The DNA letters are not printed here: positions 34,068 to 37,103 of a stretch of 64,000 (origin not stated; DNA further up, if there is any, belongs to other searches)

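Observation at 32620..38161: Orphan T6SS spike cassette (evolved VgrG, small ORF, PAAR) wedged between housekeeping genes, with no T6SS core genes in 64 kb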

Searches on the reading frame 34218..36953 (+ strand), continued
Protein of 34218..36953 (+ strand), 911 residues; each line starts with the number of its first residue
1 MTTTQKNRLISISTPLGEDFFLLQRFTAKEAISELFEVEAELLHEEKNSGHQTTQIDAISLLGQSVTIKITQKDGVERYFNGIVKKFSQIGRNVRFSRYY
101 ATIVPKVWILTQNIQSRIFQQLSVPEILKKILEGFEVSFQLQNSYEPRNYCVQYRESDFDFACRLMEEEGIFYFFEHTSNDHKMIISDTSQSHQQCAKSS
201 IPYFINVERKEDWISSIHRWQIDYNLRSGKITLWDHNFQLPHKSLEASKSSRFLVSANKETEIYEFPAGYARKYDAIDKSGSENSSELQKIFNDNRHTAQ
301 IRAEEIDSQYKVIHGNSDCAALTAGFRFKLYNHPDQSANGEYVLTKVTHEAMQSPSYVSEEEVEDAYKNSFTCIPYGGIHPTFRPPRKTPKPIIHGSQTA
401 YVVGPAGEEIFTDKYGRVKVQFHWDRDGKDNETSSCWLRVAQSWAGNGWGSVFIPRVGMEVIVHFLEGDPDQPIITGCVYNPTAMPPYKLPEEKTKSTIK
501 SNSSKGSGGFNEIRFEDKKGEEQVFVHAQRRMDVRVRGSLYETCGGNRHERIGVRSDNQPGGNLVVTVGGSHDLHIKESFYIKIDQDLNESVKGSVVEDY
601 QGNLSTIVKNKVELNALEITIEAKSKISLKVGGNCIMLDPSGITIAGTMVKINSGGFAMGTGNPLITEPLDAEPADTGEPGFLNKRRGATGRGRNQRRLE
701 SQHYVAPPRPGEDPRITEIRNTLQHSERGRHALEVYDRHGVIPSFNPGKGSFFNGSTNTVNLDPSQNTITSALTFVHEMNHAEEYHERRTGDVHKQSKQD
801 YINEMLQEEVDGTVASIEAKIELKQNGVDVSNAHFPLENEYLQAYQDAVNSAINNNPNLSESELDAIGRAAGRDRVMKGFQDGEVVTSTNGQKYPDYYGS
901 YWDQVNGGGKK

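Call 22: search_protein_families(library=ncbifam, proteins=[L002:357-866:+, L002:873-2363:+, L002:2539-3024:+, L002:3119-3607:+, L002:3654-5546:+, L002:5512-6576:+, L002:6590-9328:+, L002:9332-9928:+, L002:14248-15654:-, L002:15744-16982:-], max_evalue=0.001)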
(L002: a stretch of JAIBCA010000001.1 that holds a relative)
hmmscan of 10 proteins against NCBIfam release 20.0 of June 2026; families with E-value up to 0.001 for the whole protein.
L002:357-866:+ (169 aa): 1 family
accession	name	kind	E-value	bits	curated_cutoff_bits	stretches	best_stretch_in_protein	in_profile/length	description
TIGR03358.1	VI_chp_5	equivalog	2e-59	199.9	97.25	1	8-166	1-159/160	type VI secretion system contractile sheath small subunit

L002:873-2363:+ (496 aa): 1 family
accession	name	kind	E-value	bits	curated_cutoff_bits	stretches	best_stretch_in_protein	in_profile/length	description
TIGR03355.1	VI_chp_2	equivalog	1.5e-222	739.6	271.5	1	21-491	3-473/473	type VI secretion system contractile sheath large subunit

L002:2539-3024:+ (161 aa): 1 family
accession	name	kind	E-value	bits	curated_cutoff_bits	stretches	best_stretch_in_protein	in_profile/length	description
TIGR03344.1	VI_effect_Hcp1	subfamily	3.6e-15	56.3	58.9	1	14-140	28-157/167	type VI secretion system tube protein TssD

L002:3119-3607:+ (162 aa): 2 families
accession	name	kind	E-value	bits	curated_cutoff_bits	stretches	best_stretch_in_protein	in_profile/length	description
TIGR03357.1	VI_zyme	equivalog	5.3e-35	119.9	53.2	1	14-160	1-132/133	type VI secretion system baseplate subunit TssE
NF010727.0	PRK14128.1-2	equivalog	5.8e-05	23.1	209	1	45-143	23-113/126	anti-adapter protein IraD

L002:3654-5546:+ (630 aa): 2 families
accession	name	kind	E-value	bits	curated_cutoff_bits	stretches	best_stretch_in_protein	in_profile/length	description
TIGR03359.1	VI_chp_6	equivalog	3.6e-207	690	260.3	1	5-629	1-599/600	type VI secretion system baseplate subunit TssF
NF041246.1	T6SS_IglH_TssF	exception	4.2e-07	29.1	75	1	48-144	2-95/464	type VI secretion system baseplate subunit TssF/IglH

L002:5512-6576:+ (354 aa): 1 family
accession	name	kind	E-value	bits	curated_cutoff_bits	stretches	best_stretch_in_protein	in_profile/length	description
TIGR03347.1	VI_chp_1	equivalog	2.7e-103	345.2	143.3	1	27-332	2-300/300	type VI secretion system baseplate subunit TssG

L002:6590-9328:+ (912 aa): 13 families
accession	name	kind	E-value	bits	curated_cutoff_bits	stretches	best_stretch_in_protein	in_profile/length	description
TIGR03345.1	VI_ClpV1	equivalog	0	1298.3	884.95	1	12-901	1-852/852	type VI secretion system ATPase TssH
TIGR03346.1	chaperone_ClpB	equivalog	1.5e-233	777.9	1232.1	1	15-900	4-844/853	ATP-dependent chaperone ClpB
NF008118.0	PRK10865.1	equivalog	6.3e-182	606.6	1417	1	11-875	5-824/857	ATP-dependent chaperone ClpB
TIGR02639.1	ClpA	equivalog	3.1e-181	604.2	993.15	2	15-479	4-457/734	ATP-dependent Clp protease ATP-binding subunit ClpA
NF033606.1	heat_AAA_ClpK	exception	5.6e-169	564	1900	2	11-495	111-569/949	heat shock survival AAA family ATPase ClpK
NF033607.0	disagg_AAA_ClpG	exception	9.4e-161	536.7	1900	2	180-495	236-548/932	AAA family protein disaggregase ClpG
NF008263.0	PRK11034.1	equivalog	1.7e-133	446.2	1350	2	183-428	164-409/758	ATP-dependent Clp protease ATP-binding subunit ClpA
NF009067.0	PRK12402.1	equivalog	5.1e-07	29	317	0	610-683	10-76/340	replication factor C small subunit 2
TIGR03499.1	FlhF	equivalog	6.1e-06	26.4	174.15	1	528-667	110-220/286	flagellar biosynthesis GTPase FlhF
NF003229.0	PRK04195.1-5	equivalog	1.3e-05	24.1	280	0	617-728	19-114/413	replication factor C large subunit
NF001679.0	PRK00440.1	equivalog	3e-05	23.3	303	0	647-686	41-82/322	replication factor C small subunit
TIGR02928.1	TIGR02928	subfamily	3.8e-05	22.7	181.3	0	204-250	14-64/366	orc1/cdc6 family replication initiation protein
NF003231.0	PRK04195.2-1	equivalog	0.00056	18.8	442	0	616-696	18-91/517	replication factor C large subunit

L002:9332-9928:+ (198 aa): 0 families

L002:14248-15654:- (468 aa): 18 families
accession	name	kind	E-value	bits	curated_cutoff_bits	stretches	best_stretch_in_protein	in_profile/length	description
TIGR00979.1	fumC_II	equivalog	5.3e-230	763.9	664.75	1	12-466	2-457/458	class II fumarate hydratase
NF009089.0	PRK12425.1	equivalog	1.4e-186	620.9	840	1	11-466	2-458/464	class II fumarate hydratase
NF008909.0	PRK12273.1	subfamily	3e-161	537.5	510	1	9-468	3-464/474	aspartate ammonia-lyase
TIGR00839.1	aspA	equivalog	3.8e-143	477.8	681.2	1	12-468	1-459/468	aspartate ammonia-lyase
NF011092.0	PRK14515.1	subfamily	2e-133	445.7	876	1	5-468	5-468/479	aspartate ammonia-lyase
TIGR00928.1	purB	equivalog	5.8e-24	84.7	326.2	1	146-414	96-357/436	adenylosuccinate lyase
TIGR02426.1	protocat_pcaB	equivalog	3e-21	75.7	355.75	1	143-352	95-294/338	3-carboxy-cis,cis-muconate cycloisomerase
NF006554.0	PRK09053.1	equivalog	1.4e-20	73.6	595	1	146-440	108-400/453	3-carboxy-cis,cis-muconate cycloisomerase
NF004631.0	PRK05975.1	equivalog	1.8e-15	56.8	371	1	140-343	101-292/352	3-carboxy-cis,cis-muconate cycloisomerase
TIGR00838.1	argH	equivalog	3.3e-15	56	279.5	1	142-351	102-302/455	argininosuccinate lyase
NF052556.1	NtrsucLyaStm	equivalog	1e-14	54.3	650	1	139-351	110-325/466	nitrosuccinate lyase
NF052536.2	CoM_syn_XcbD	exception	7e-12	44.8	600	1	160-353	120-305/443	3-sulfopropionylcysteine synthase XcbD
NF002563.0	PRK02186.1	subfamily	2.2e-11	42.8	625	1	142-421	511-781/890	argininosuccinate lyase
NF006764.0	PRK09285.1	equivalog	3.9e-11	42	446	1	154-337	132-308/456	adenylosuccinate lyase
NF006500.1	PRK08937.2-4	subfamily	4.4e-11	42.2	626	1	148-344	108-297/448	adenylosuccinate lyase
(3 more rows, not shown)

L002:15744-16982:- (412 aa): 47 families (the best 25 are shown)
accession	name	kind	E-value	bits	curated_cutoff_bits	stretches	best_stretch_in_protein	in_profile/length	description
TIGR01328.1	met_gam_lyase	equivalog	1e-87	294.6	549.7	1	30-393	18-376/391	methionine gamma-lyase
NF005695.0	PRK07503.1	equivalog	2.4e-82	276.8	666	1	31-393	25-382/403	methionine gamma-lyase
NF006003.0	PRK08133.1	equivalog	1.1e-81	274.6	522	1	30-393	25-382/396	O-succinylhomoserine sulfhydrylase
NF004876.0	PRK06234.1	subfamily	2e-81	274.1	666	1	30-393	23-383/400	methionine gamma-lyase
TIGR01325.1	O_suc_HS_sulf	equivalog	6.2e-80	268.6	510.05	1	33-393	16-368/380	O-succinylhomoserine sulfhydrylase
NF005810.0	PRK07671.1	equivalog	3.4e-78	263.3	594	1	63-393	41-364/377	bifunctional cystathionine gamma-lyase/homocysteine desulfhydrase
TIGR01326.1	OAH_OAS_sulfhy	subfamily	1.7e-77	260.9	495.1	2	38-236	24-222/418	O-acetylhomoserine aminocarboxypropyltransferase/cysteine synthase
NF005976.0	PRK08064.1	equivalog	2.1e-75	254.1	627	1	30-394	21-369/390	cystathionine beta-lyase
NF006097.0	PRK08249.1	equivalog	2.4e-74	250.1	600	1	33-393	28-381/402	cystathionine gamma-synthase family protein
NF005871.0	PRK07811.1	equivalog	4.9e-73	245.9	513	1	31-394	28-375/389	cystathionine gamma-synthase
NF006347.0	PRK08574.1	equivalog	3.6e-72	243.2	477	1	63-393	44-370/385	cystathionine gamma-synthase family protein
NF006096.0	PRK08248.1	equivalog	3.4e-69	233.5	726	2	39-239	32-232/431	homocysteine synthase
NF005026.0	PRK06434.1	equivalog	2.1e-68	231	634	1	28-394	21-371/385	cystathionine gamma-lyase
NF005696.0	PRK07504.1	equivalog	5.8e-68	229.5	675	1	29-394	23-382/397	O-succinylhomoserine sulfhydrylase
NF004627.0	PRK05968.1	subfamily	1.3e-67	228.4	508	1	31-394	23-373/389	hypothetical protein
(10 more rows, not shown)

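Call 41: find_homologous_proteins(query=L002:873-2363:+)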
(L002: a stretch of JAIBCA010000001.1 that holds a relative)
Query L002:873-2363:+ (496 aa): 8000 proteins with E <= 0.001 among 8000 candidates; the best 120 are listed.
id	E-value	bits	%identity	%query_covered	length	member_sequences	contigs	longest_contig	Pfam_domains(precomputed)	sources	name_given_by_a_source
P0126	0.0e+0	1130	100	100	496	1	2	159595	PF18945.6,PF05943.18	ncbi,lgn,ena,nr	ncbi:MAG: type VI secretion system contractile sheath large subunit [Pyrinomonadaceae bacterium]|nr:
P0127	0.0e+0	1128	100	100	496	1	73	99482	PF18945.6,PF05943.18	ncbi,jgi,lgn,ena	jgi:type VI secretion system protein ImpC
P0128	0.0e+0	1127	100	100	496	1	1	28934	PF18945.6,PF05943.18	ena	-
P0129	0.0e+0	1125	100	100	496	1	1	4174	PF18945.6,PF05943.18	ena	-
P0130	0.0e+0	1124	100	100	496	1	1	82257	PF18945.6,PF05943.18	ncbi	-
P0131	0.0e+0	1122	99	100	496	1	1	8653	PF18945.6,PF05943.18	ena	-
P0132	0.0e+0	1122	99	100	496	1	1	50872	PF18945.6,PF05943.18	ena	-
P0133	0.0e+0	1099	97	100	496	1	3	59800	PF18945.6,PF05943.18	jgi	-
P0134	0.0e+0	1099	97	100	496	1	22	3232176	PF18945.6,PF05943.18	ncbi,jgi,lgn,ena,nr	ncbi:MAG TPA: type VI secretion system contractile sheath large subunit [Pyrinomonadaceae bacterium]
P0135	0.0e+0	1096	97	100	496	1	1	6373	PF18945.6,PF05943.18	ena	-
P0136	0.0e+0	1096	97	100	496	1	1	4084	PF18945.6,PF05943.18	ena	-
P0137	0.0e+0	1072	94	100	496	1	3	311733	PF18945.6,PF05943.18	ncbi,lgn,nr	ncbi:MAG: type VI secretion system contractile sheath large subunit [Pyrinomonadaceae bacterium]|nr:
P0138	0.0e+0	1071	94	100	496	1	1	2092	PF18945.6,PF05943.18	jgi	jgi:type VI secretion system protein ImpC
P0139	0.0e+0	1066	93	100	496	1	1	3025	PF18945.6,PF05943.18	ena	-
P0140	0.0e+0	1065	93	100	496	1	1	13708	PF18945.6,PF05943.18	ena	-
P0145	0.0e+0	1060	92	100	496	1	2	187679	PF18945.6,PF05943.18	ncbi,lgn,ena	-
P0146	0.0e+0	1060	92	100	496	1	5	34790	PF18945.6,PF05943.18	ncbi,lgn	-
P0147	0.0e+0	1060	92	100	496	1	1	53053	PF18945.6,PF05943.18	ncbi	-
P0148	0.0e+0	1060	92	100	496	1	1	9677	PF18945.6,PF05943.18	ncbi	ncbi:MAG: type VI secretion system contractile sheath large subunit [Pyrinomonadaceae bacterium]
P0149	0.0e+0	1059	92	100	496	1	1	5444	PF18945.6,PF05943.18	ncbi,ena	-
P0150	0.0e+0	1059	92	100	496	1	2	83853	PF18945.6,PF05943.18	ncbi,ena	-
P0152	0.0e+0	1059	92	100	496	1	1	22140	PF18945.6,PF05943.18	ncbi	-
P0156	0.0e+0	1057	92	100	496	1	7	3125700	PF18945.6,PF05943.18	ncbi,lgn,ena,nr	ncbi:MAG: type VI secretion system contractile sheath large subunit [Acidobacteria bacterium]|nr:typ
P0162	0.0e+0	1051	92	99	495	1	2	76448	PF18945.6,PF05943.18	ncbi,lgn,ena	-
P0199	0.0e+0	1029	90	100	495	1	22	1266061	PF18945.6,PF05943.18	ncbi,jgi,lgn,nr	ncbi:MAG: type VI secretion system contractile sheath large subunit [Acidobacteria bacterium]|nr:typ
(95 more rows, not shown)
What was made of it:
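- More than 120 TssC clusters at 86% identity or above were found, many named Pyrinomonadaceae (call 41).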

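Call 54: search_protein_families(library=pfam, proteins=[L002:9332-9925:+], max_evalue=1)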
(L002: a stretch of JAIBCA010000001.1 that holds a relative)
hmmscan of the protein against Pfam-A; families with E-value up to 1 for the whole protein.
L002:9332-9925:+ (198 aa): 1 family
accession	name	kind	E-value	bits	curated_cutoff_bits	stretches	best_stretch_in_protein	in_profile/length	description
PF00656.27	Peptidase_C14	-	0.038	14.1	21.4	1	33-111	50-137/233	Caspase domain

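Call 64: find_encoding_contigs(protein=P0008, flank=10000, max_places=1)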
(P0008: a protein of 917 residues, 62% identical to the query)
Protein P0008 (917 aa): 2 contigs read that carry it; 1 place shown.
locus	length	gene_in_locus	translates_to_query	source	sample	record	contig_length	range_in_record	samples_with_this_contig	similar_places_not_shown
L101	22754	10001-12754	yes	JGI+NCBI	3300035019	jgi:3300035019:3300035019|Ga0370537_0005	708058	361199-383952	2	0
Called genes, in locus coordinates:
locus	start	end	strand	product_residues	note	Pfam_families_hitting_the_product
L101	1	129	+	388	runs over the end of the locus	PF06812:ImpA_N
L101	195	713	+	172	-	PF05591:T6SS_VipA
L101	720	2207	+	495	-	PF05943:VipB, PF18945:VipB_2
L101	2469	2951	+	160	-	PF05638:T6SS_HCP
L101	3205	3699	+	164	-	PF04965:GPW_gp25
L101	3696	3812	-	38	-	-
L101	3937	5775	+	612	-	PF05947:T6SS_TssF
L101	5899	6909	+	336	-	PF06996:T6SS_TssG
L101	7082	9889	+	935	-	PF02861:Clp_N, PF13191:AAA_16 (weak), PF23569:NBD_SMAX1 (weak), PF00004:AAA, PF17871:AAA_lid_9, PF07724:AAA_2, PF07728:AAA_5, PF10431:ClpB_D2-small, +4 more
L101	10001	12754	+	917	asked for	PF05954:Phage_GPD, PF04717:Phage_base_V, PF22178:Gp5_trimer_C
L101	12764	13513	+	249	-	-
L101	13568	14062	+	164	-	PF05488:PAAR_motif (weak)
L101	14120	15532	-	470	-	PF00206:Lyase_1, PF10415:FumaraseC_C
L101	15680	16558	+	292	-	PF02634:FdhD-NarQ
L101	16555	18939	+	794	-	PF00384:Molybdopterin, PF01568:Molydop_binding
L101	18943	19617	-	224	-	PF05724:TPMT (weak), PF13489:Methyltransf_23 (weak), PF03848:TehB (weak), PF13649:Methyltransf_25, PF13847:Methyltransf_31 (weak), PF08241:Methyltransf_11, PF08242:Methyltransf_12 (weak)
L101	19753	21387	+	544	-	-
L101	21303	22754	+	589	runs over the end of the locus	-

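Call 65: find_encoding_contigs(protein=P0024, flank=10000, max_places=1)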
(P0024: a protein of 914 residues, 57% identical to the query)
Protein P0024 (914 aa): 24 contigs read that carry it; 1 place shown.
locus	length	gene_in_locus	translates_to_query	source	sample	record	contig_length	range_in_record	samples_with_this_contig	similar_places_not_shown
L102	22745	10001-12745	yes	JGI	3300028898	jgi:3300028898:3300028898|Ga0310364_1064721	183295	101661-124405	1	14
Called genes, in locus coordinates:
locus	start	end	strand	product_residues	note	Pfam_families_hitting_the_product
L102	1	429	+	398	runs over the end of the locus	PF06812:ImpA_N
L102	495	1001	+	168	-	PF05591:T6SS_VipA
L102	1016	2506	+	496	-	PF05943:VipB, PF18945:VipB_2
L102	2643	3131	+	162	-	PF05638:T6SS_HCP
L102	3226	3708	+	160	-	PF04965:GPW_gp25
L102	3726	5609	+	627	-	PF05947:T6SS_TssF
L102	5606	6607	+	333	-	PF06996:T6SS_TssG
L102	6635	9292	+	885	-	PF02861:Clp_N, PF13191:AAA_16 (weak), PF23569:NBD_SMAX1 (weak), PF00004:AAA, PF17871:AAA_lid_9, PF07724:AAA_2, PF07728:AAA_5, PF10431:ClpB_D2-small, +9 more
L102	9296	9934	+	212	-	-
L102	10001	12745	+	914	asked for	PF05954:Phage_GPD, PF04717:Phage_base_V, PF22178:Gp5_trimer_C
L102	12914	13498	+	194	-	-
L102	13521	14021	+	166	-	PF05488:PAAR_motif (faint)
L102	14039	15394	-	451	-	PF00206:Lyase_1, PF10415:FumaraseC_C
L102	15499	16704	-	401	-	PF01053:Cys_Met_Meta_PP, PF00155:Aminotran_1_2, PF00266:Aminotran_5 (faint)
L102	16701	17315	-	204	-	PF13489:Methyltransf_23 (weak), PF13847:Methyltransf_31, PF08241:Methyltransf_11, PF08242:Methyltransf_12, PF13649:Methyltransf_25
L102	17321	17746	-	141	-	PF03625:DUF302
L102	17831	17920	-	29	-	-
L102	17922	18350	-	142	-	PF00581:Rhodanese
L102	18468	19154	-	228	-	PF05724:TPMT, PF13489:Methyltransf_23, PF13847:Methyltransf_31, PF08241:Methyltransf_11, PF08242:Methyltransf_12, PF13649:Methyltransf_25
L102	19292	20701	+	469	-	PF00890:FAD_binding_2 (faint), PF01134:GIDA (faint), PF03486:HI0933_like (faint), PF07992:Pyr_redox_2, PF12831:FAD_oxidored (weak), PF13738:Pyr_redox_3 (weak), PF00070:Pyr_redox, PF02852:Pyr_redox_dim, +1 more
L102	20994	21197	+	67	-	PF24113:DUF7387 (weak)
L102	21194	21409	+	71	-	PF07927:HicA_toxin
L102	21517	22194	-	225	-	-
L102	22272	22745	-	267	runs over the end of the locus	-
